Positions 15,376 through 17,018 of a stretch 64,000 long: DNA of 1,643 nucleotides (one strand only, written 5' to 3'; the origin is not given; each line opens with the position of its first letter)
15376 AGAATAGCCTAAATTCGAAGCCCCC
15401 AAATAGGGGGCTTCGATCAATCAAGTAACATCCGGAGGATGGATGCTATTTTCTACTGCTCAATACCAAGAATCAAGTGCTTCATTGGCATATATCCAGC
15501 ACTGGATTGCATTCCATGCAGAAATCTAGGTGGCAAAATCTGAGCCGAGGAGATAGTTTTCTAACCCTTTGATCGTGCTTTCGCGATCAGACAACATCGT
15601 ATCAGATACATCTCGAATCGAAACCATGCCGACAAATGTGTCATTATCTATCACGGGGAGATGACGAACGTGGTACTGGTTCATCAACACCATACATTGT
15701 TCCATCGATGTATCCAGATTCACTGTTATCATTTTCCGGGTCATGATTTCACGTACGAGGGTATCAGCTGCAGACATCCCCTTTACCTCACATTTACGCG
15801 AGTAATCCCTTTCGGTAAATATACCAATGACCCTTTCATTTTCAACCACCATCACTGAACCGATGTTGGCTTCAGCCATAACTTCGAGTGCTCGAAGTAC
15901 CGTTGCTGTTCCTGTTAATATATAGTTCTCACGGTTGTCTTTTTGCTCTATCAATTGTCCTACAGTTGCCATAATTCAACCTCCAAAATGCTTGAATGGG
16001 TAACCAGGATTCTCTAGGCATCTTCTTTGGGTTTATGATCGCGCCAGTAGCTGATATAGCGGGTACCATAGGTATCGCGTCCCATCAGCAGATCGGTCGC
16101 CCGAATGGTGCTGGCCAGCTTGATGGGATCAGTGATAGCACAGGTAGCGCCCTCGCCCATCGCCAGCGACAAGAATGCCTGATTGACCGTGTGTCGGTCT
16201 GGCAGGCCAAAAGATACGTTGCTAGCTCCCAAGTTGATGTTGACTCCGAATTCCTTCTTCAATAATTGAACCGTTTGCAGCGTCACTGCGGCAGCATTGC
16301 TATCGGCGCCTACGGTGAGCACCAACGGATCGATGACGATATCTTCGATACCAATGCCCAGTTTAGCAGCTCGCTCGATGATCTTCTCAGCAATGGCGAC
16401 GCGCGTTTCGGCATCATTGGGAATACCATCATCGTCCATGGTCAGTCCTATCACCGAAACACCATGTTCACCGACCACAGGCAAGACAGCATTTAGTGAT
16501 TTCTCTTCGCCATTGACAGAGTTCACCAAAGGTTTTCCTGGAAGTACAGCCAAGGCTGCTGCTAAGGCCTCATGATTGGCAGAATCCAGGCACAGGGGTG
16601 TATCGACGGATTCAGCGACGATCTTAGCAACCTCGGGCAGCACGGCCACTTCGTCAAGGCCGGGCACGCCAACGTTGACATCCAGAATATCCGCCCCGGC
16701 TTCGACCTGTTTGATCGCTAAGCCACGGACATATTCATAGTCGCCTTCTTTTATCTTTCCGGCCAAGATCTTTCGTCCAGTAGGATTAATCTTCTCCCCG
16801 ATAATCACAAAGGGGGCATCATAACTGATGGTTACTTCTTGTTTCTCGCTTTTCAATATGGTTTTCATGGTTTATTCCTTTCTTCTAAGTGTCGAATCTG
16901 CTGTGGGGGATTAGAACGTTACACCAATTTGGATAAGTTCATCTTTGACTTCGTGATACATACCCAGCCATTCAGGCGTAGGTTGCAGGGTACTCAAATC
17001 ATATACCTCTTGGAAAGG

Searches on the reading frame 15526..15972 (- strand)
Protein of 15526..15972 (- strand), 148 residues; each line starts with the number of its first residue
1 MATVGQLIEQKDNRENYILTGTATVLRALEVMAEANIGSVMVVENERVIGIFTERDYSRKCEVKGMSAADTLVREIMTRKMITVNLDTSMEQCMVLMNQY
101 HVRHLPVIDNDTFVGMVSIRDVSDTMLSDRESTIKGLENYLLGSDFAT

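Call 3: search_protein_families(library=pfam, proteins=[window:15526-15972:-])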
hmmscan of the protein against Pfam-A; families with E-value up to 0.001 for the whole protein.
window:15526-15972:- (148 aa): 1 family
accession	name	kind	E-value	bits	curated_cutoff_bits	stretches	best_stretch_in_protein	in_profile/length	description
PF00571.33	CBS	-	1.3e-24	86.7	24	2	73-124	1-53/57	CBS domain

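Call 4: search_protein_families(library=ncbifam, proteins=[window:15526-15972:-])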
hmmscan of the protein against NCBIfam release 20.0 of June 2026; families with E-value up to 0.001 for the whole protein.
window:15526-15972:- (148 aa): 27 families (the best 25 are shown)
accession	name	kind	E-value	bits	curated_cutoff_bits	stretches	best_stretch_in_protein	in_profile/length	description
NF041552.1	TF_PrdR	equivalog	3.7e-14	52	795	1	15-137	15-136/577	sigma-54 dependent transcriptional regulator PrdR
TIGR00393.1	kpsF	subfamily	1.3e-11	44.6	203.7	1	19-117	169-267/268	KpsF/GutQ family sugar-phosphate isomerase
TIGR01302.1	IMP_dehydrog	equivalog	1.6e-11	43.8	481.5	1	17-125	91-199/450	IMP dehydrogenase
NF011443.0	PRK14869.1-5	equivalog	8e-09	34.4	335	1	71-133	69-132/546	putative manganese-dependent inorganic diphosphatase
NF011447.0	PRK14869.2-3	equivalog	9.4e-09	34.4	522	1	73-125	70-123/540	putative manganese-dependent inorganic diphosphatase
NF053603.1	HhpR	exception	2.7e-08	33.3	520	1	73-122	3-54/282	CBS domain-containing high hydrostatic pressure regulator HhpR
NF011445.0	PRK14869.2-1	equivalog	7.1e-08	31.3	483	1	71-137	68-135/548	putative manganese-dependent inorganic diphosphatase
NF011440.0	PRK14869.1-2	equivalog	9.4e-08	31.1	746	1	69-129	65-126/541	putative manganese-dependent inorganic diphosphatase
NF008141.0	PRK10892.1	equivalog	1.4e-07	31.1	505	1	21-122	221-322/328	arabinose-5-phosphate isomerase KdsD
NF002505.0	PRK01862.1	equivalog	2.1e-07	30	482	1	67-141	443-518/577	ClcB-like voltage-gated chloride channel protein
NF008581.0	PRK11543.1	equivalog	5.6e-07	28.9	481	1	6-123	201-316/321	arabinose-5-phosphate isomerase GutQ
NF038279.1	TF_CBS_SpxR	exception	8.6e-07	28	600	1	3-136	189-315/427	CBS-HotDog domain-containing transcription factor SpxR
NF005869.0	PRK07807.1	equivalog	3.1e-06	26.5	549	1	17-119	100-197/479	GuaB1 family IMP dehydrogenase-related protein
NF005493.0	PRK07107.1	equivalog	7.6e-06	24.7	585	1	44-144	139-236/502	IMP dehydrogenase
TIGR01186.1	proV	subfamily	8.8e-06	25.1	326.6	1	8-123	244-354/363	betaine/proline/choline family ABC transporter ATP-binding protein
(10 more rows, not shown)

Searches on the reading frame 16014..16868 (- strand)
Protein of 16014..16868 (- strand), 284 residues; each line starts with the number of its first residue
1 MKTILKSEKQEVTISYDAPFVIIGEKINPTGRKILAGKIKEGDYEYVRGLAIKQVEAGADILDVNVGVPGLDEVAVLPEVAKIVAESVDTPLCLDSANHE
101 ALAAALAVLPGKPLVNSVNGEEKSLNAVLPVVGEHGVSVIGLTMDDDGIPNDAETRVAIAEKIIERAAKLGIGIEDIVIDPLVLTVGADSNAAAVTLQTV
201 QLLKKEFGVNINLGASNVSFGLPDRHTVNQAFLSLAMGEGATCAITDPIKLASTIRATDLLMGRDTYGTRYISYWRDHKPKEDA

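Call 3: search_protein_families(library=pfam, proteins=[window:16014-16868:-])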
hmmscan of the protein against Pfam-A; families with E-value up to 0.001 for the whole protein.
window:16014-16868:- (284 aa): 2 families
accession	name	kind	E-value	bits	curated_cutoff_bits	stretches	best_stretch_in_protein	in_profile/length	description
PF00809.28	Pterin_bind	-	1.3e-28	100.7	25.5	1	25-246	2-243/244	Pterin binding enzyme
PF03599.22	CdhD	-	2.9e-07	30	24.8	1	78-190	86-185/387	CO dehydrogenase/acetyl-CoA synthase delta subunit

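Call 4: search_protein_families(library=ncbifam, proteins=[window:16014-16868:-])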
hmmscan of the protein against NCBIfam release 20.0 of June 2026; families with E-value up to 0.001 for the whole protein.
window:16014-16868:- (284 aa): 7 families
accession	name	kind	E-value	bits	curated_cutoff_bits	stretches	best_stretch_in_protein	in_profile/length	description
NF005719.0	PRK07535.1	domain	2.4e-89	299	259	1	20-282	1-265/268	methyltetrahydrofolate:corrinoid/iron-sulfur protein methyltransferase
TIGR02082.1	metH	equivalog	6.8e-43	146.5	1010.85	1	5-252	328-590/1182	methionine synthase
NF040758.1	CODH_ACS_meth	exception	2.1e-37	128.9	370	1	20-272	4-259/261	carbon monoxide dehydrogenase/acetyl-CoA synthase methytransferase subunit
NF007024.0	PRK09490.1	equivalog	2e-27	95.5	1497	1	9-250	349-605/1234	methionine synthase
NF002142.0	PRK00979.1-1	subfamily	2.9e-05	23.2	287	1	83-219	88-221/306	tetrahydromethanopterin S-methyltransferase subunit H family protein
TIGR01496.1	DHPS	equivalog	4.3e-05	23.3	162.6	1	50-219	28-208/258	dihydropteroate synthase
NF003195.0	PRK04165.1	equivalog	0.00031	19.8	306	1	79-183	145-235/450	acetyl-CoA decarbonylase/synthase complex subunit gamma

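Call 65: search_solved_structures(query=window:16014-16868:-, max_evalue=1e-10)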
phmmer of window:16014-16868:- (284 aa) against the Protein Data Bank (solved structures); distinct sequences matched with E-value up to 1e-10: 17.
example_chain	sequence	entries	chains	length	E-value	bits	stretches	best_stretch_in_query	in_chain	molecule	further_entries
4o0q_A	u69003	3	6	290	3.7e-47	164.1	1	20-279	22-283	Dihydropteroate synthase DHPS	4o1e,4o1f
2e7f_A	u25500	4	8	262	4.2e-39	137.7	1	21-274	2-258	5-methyltetrahydrofolate corrinoid/iron sulfur protein methyltransferase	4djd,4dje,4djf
1f6y_A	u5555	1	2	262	5.8e-39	137.2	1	21-274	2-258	5-METHYLTETRAHYDROFOLATE CORRINOID/IRON SULFUR PROTEIN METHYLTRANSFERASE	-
2ogy_A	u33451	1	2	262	5.5e-38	134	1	21-274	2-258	5-methyltetrahydrofolate corrinoid/iron sulfur protein methyltransferase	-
2yci_X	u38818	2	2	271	1.1e-37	133.1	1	19-276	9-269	5-METHYLTETRAHYDROFOLATE CORRINOID/IRON SULFUR PROTEIN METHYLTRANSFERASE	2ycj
2yck_X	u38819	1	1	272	1.1e-37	133.1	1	19-276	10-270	5-METHYLTETRAHYDROFOLATE CORRINOID/IRON SULFUR PROTEIN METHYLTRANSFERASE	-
1q7m_A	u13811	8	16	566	4.1e-35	124.6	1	14-262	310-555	5-methyltetrahydrofolate S-homocysteine methyltransferase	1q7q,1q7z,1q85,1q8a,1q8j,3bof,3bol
5von_A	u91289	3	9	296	1.9e-30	109.3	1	9-252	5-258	5-methyltetrahydrofolate homocysteine S-methyltransferase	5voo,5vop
9cbr_A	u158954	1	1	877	1.5e-29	106.4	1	9-252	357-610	Methionine synthase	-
9cbp_A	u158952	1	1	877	1.6e-29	106.3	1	9-252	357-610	Methionine synthase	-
8ssc_A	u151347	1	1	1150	1.9e-29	106.1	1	9-252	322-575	Methionine synthase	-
8g3h_A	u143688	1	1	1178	7.6e-29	104.1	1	10-252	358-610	Methionine synthase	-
9cbq_A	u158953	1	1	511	1.7e-28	103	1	18-252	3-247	Methionine synthase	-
9cbo_A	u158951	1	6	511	1.7e-28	102.9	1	18-252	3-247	Methionine synthase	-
4ccz_A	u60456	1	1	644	1e-22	84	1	18-232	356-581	METHIONINE SYNTHASE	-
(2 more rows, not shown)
